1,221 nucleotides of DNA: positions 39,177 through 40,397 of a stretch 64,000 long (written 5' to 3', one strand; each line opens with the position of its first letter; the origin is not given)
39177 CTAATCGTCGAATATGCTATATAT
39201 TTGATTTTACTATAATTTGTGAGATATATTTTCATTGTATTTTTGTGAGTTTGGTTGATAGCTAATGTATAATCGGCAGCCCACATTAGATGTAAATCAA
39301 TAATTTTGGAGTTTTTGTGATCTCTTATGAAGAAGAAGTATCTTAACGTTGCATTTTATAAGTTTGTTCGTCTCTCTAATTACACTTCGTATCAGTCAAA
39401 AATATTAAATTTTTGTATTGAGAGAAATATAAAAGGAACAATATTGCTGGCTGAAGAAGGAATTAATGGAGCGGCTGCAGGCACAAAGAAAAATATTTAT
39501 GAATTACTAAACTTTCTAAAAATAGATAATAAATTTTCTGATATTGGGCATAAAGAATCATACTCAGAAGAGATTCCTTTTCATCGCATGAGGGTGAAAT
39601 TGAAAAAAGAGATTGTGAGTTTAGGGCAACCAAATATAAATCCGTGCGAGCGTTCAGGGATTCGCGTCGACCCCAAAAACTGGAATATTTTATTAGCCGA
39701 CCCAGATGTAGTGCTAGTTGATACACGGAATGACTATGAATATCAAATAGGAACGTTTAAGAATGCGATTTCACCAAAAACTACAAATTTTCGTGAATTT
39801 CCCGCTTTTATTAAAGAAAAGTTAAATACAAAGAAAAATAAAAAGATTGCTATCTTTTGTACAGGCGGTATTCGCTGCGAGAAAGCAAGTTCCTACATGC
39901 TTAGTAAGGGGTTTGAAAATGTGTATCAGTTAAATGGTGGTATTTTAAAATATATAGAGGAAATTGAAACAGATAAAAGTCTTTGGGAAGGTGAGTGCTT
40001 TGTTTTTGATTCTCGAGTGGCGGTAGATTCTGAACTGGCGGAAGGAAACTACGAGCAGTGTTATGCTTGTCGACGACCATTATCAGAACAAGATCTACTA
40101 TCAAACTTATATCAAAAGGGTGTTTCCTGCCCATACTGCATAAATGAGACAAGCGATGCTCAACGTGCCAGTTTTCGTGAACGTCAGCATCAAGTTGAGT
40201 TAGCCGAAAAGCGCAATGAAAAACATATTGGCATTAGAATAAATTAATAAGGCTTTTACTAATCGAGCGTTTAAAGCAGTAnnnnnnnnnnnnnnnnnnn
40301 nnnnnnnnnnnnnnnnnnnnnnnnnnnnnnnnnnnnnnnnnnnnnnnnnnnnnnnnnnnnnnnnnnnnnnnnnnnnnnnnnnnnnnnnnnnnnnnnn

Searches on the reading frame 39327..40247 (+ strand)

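Call 86: search_protein_families(library=pfam, proteins=[window:39327-40247:+], max_evalue=0.001)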
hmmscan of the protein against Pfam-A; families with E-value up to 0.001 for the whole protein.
window:39327-40247:+ (306 aa): 3 families
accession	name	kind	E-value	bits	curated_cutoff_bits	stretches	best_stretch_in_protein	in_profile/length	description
PF17773.7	UPF0176_N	-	4e-28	98.1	26.2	1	6-96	2-92/92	UPF0176 acylphosphatase like domain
PF00581.25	Rhodanese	-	9.8e-13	48.9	22.2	1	123-211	9-101/102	Rhodanese-like domain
PF12368.13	Rhodanese_C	-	4.5e-05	24.1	26.9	1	221-272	1-54/66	Rhodanase C-terminal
